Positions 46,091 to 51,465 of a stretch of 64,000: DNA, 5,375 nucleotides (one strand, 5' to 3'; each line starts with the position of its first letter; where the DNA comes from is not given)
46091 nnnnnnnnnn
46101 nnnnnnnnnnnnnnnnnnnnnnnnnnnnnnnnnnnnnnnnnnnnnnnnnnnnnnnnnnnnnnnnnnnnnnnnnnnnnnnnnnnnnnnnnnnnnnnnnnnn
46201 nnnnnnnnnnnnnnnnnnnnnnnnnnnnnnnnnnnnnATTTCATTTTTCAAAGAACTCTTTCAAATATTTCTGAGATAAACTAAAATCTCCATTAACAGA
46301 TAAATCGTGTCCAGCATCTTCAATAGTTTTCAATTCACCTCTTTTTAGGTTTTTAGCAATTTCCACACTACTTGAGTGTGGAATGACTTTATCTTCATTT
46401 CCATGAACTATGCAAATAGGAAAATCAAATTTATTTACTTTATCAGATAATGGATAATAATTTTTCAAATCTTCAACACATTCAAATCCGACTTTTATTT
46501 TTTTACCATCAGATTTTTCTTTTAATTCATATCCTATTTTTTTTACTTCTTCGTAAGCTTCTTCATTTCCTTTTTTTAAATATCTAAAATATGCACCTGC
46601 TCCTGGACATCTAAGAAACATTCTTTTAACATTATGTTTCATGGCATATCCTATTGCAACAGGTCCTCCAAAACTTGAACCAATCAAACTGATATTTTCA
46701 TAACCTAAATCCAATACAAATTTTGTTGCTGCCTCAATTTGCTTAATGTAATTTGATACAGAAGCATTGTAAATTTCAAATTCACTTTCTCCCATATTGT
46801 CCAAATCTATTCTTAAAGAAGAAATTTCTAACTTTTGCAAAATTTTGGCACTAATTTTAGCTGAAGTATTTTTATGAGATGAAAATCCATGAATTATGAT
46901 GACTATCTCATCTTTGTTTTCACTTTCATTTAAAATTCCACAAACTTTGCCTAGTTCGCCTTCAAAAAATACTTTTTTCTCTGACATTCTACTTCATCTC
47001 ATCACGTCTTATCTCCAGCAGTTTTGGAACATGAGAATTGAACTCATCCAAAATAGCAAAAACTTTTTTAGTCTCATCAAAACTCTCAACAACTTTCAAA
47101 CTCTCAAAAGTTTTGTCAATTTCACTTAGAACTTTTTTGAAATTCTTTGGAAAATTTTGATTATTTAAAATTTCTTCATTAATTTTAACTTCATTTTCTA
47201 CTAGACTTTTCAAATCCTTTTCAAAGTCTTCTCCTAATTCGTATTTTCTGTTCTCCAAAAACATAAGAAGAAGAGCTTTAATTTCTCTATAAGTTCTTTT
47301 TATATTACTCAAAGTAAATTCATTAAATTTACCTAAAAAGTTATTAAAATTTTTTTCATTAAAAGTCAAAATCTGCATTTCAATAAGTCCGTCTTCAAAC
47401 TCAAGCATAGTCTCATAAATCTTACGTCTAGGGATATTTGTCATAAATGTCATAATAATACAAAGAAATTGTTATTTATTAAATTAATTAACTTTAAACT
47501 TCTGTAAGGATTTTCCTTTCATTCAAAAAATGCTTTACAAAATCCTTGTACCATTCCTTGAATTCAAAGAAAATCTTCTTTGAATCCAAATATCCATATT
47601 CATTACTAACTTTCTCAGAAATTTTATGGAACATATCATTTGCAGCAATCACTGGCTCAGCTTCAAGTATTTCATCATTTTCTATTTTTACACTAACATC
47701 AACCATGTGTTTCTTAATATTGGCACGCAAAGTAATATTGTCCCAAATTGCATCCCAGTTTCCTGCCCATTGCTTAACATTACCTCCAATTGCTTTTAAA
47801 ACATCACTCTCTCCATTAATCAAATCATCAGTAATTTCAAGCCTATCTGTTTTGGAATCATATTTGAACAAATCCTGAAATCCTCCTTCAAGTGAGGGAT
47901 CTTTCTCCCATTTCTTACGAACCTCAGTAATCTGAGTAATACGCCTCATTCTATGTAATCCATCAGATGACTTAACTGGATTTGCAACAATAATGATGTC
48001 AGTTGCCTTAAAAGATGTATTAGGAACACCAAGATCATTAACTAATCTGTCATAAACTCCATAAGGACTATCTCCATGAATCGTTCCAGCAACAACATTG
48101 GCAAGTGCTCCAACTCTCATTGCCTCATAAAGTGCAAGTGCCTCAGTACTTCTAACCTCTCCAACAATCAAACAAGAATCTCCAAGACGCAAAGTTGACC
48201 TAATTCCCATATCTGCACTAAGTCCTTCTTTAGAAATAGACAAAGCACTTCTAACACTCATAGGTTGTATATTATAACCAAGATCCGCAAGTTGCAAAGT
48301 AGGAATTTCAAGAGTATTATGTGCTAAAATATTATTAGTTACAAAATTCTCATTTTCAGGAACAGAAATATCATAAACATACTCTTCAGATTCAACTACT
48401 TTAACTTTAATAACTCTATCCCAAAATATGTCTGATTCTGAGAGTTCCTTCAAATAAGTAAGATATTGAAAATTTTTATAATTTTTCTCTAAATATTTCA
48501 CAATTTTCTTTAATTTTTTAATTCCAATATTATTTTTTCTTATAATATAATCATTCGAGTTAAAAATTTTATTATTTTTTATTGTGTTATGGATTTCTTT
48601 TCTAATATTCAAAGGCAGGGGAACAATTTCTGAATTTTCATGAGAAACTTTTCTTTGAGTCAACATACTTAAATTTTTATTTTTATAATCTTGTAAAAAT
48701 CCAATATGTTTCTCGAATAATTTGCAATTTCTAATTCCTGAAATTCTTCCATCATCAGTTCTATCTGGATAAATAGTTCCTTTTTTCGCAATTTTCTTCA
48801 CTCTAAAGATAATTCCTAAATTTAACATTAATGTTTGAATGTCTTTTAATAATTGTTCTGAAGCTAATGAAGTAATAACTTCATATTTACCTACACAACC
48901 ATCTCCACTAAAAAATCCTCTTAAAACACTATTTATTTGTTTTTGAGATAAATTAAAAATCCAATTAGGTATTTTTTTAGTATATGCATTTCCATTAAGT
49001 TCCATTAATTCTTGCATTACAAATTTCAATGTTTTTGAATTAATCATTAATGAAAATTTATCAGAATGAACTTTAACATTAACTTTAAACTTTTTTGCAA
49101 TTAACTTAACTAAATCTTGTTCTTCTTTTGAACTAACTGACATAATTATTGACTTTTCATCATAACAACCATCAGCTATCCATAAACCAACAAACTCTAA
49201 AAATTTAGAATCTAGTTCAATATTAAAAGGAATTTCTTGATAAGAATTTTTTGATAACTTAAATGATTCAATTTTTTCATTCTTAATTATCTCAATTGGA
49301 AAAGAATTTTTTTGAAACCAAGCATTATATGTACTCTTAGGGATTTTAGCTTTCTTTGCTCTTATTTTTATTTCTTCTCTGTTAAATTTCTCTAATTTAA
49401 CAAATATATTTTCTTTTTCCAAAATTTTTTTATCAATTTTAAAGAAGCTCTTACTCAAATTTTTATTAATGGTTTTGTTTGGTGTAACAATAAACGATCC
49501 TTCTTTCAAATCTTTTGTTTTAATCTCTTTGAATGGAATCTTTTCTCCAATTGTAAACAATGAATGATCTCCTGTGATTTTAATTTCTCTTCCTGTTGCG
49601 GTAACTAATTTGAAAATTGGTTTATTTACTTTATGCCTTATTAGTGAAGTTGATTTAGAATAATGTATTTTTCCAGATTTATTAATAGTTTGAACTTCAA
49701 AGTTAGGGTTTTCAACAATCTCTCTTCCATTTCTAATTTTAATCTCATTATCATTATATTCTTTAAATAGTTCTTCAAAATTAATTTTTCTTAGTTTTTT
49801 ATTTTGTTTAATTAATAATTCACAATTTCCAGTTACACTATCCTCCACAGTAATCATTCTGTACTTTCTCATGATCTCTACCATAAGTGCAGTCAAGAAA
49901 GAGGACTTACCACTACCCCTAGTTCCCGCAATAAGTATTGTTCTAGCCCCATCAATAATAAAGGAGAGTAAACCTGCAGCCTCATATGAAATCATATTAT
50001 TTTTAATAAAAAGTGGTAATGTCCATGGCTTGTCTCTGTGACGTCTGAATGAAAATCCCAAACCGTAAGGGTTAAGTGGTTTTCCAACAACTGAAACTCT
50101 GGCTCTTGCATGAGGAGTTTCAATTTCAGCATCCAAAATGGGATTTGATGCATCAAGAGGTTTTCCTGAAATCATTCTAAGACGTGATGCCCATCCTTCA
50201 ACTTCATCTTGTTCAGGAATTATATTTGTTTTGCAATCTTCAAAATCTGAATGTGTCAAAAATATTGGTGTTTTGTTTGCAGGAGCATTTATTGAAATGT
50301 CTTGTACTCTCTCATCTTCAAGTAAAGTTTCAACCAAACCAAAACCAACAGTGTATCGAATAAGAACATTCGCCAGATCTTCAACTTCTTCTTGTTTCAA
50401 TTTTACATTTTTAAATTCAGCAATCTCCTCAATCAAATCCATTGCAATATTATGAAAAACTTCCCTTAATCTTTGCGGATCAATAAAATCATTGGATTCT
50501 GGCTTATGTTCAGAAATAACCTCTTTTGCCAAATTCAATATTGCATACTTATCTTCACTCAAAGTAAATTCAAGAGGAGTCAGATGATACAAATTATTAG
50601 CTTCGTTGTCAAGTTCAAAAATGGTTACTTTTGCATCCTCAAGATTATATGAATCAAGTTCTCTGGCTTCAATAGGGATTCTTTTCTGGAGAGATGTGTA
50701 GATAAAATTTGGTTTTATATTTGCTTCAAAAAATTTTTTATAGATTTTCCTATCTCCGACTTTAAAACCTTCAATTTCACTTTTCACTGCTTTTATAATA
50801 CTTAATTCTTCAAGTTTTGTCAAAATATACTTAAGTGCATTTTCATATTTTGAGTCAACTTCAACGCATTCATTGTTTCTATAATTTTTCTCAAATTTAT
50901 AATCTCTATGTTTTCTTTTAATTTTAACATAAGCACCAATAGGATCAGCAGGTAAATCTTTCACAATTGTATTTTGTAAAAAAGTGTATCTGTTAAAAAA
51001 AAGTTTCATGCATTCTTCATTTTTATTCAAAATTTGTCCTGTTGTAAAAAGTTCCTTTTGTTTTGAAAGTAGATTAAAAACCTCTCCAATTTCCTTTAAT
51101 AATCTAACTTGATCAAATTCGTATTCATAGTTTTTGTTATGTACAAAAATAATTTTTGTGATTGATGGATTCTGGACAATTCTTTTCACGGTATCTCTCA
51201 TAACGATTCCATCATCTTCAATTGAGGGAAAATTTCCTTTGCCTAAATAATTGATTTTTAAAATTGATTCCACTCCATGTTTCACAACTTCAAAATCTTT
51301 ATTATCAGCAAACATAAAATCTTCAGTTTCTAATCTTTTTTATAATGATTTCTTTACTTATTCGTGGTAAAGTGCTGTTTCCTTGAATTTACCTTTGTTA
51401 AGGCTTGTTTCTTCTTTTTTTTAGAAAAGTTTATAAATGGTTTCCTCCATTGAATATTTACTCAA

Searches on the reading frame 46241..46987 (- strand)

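Call 58: search_protein_families(library=pfam, proteins=[window:46241-46987:-], max_evalue=0.0001)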
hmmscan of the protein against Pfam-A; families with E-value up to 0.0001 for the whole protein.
window:46241-46987:- (248 aa): 3 families
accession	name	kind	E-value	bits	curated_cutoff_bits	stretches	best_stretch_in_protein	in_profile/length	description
PF12146.15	Hydrolase_4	-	6.4e-15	55.5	27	2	25-128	3-109/239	Serine aminopeptidase, S33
PF00561.26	Abhydrolase_1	-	1.2e-13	51.7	25.8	1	28-128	2-102/245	alpha/beta hydrolase fold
PF20434.5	BD-FAE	-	4.4e-07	30.1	26.8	1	22-214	9-215/215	BD-FAE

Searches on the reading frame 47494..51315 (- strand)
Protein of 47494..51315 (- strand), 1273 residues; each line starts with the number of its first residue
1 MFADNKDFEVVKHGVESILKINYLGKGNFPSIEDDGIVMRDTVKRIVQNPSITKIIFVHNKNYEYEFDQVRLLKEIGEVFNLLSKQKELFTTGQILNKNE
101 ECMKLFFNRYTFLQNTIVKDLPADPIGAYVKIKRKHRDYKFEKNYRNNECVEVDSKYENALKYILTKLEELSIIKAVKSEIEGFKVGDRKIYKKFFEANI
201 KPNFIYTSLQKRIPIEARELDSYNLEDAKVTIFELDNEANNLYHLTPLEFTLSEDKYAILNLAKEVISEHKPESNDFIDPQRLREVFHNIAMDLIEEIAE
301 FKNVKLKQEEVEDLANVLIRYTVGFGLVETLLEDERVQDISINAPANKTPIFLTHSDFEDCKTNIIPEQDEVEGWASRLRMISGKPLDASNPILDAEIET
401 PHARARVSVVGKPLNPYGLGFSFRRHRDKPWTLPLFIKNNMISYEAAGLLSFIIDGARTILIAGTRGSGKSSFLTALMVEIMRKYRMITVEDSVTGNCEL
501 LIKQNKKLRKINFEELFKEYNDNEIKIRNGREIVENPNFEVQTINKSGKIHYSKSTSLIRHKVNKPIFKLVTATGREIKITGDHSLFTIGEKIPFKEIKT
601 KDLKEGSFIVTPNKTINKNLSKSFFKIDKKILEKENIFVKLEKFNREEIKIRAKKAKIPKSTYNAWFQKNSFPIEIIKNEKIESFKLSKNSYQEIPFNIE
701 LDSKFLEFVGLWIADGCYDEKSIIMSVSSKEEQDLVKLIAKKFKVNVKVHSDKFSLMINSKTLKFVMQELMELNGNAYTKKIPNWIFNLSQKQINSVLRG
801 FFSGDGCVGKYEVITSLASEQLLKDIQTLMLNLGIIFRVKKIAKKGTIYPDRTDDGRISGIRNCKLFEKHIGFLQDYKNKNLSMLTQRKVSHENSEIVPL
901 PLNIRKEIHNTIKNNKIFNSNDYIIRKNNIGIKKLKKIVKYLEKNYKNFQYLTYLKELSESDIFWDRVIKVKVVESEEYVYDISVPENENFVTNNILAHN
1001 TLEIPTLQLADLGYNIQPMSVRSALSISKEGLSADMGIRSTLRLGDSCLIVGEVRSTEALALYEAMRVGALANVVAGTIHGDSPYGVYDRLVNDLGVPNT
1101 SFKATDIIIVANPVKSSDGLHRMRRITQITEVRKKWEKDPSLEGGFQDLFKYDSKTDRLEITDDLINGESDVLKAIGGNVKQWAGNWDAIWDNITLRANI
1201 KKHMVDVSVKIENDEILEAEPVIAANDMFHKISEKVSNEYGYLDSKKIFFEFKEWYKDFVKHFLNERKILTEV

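Call 58: search_protein_families(library=pfam, proteins=[window:47494-51315:-], max_evalue=0.0001)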
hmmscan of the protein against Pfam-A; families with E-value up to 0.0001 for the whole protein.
window:47494-51315:- (1273 aa): 3 families
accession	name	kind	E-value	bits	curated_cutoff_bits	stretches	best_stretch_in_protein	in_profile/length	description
PF14890.11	Intein_splicing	-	1.6e-27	96.7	35.8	1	522-1000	5-155/155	Intein splicing domain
PF14528.11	LAGLIDADG_3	-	5.2e-13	49.5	22.5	1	794-872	3-82/82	LAGLIDADG-like domain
PF00437.27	T2SSE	-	9.2e-12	44.7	24.9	1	1029-1111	195-274/370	Type II/IV secretion system protein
